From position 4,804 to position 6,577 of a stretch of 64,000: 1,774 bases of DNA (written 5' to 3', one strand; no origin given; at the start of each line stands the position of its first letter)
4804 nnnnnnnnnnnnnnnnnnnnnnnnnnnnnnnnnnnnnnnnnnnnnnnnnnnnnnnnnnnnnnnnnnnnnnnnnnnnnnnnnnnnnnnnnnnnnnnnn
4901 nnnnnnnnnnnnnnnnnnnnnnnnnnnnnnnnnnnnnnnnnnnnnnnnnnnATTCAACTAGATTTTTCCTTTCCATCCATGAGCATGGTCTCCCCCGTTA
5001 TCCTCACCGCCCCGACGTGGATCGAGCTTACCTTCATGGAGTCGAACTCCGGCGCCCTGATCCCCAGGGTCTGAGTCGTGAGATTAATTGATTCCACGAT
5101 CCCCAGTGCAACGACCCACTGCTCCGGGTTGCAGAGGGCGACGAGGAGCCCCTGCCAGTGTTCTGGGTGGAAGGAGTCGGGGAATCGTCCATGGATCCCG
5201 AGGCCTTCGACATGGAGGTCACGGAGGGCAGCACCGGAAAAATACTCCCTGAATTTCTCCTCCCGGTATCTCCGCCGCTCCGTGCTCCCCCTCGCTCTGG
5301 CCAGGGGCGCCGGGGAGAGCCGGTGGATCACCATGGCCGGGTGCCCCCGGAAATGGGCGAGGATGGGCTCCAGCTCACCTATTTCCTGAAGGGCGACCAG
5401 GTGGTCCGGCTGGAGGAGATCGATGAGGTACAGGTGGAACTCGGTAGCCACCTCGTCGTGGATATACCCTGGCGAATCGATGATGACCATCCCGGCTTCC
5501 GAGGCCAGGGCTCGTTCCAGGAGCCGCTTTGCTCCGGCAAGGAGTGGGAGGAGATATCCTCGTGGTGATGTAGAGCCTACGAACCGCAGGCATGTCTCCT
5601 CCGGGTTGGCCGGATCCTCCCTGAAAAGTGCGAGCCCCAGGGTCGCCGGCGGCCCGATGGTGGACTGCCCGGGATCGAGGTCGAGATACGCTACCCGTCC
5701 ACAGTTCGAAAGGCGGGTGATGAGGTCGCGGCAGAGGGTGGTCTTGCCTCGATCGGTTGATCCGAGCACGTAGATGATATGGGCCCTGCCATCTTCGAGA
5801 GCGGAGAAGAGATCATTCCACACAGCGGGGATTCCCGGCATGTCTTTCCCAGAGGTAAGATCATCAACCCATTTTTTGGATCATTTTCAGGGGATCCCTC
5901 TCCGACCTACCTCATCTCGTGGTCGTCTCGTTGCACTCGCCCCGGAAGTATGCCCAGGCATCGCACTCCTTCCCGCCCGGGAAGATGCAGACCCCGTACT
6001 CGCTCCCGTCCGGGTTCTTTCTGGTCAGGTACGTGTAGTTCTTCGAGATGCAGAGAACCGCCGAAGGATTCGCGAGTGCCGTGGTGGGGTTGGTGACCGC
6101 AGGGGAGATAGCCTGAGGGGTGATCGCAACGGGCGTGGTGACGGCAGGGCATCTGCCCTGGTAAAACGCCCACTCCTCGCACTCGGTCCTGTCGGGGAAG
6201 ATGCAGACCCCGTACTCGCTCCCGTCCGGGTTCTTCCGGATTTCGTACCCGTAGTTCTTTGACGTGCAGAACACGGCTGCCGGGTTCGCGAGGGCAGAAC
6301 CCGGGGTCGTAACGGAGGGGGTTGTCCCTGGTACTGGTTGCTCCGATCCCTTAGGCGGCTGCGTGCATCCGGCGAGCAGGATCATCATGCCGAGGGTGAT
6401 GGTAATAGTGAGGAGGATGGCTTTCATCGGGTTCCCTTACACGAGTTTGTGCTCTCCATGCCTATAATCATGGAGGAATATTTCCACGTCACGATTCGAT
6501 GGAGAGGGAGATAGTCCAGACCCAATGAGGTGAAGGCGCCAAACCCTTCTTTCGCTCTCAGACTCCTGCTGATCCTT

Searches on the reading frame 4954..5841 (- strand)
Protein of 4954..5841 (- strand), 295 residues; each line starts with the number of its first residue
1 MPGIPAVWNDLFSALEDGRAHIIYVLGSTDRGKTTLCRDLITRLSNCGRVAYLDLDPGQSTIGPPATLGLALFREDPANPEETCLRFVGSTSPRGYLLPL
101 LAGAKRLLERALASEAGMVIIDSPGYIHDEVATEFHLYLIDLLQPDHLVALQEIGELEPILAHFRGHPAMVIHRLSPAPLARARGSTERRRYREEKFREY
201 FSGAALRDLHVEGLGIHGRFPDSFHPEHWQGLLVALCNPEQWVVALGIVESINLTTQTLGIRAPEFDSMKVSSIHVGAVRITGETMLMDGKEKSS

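Call 61: search_protein_families(library=pfam, proteins=[window:4954-5841:-], max_evalue=0.0001)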
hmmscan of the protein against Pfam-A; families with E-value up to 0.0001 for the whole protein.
window:4954-5841:- (295 aa): 1 family
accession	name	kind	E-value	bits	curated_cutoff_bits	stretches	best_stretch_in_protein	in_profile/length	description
PF16575.11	CLP1_P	-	1.7e-33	116.5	26.6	1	27-203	1-188/188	mRNA cleavage and polyadenylation factor CLP1 P-loop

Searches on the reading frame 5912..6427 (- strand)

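Call 61: search_protein_families(library=pfam, proteins=[window:5912-6427:-], max_evalue=0.0001)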
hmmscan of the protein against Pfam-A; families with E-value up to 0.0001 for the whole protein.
window:5912-6427:- (171 aa): 1 family
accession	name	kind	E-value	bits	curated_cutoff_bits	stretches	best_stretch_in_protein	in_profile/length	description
PF03891.20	DUF333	-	8.6e-34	116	25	2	46-91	2-46/47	Domain of unknown function (DUF333)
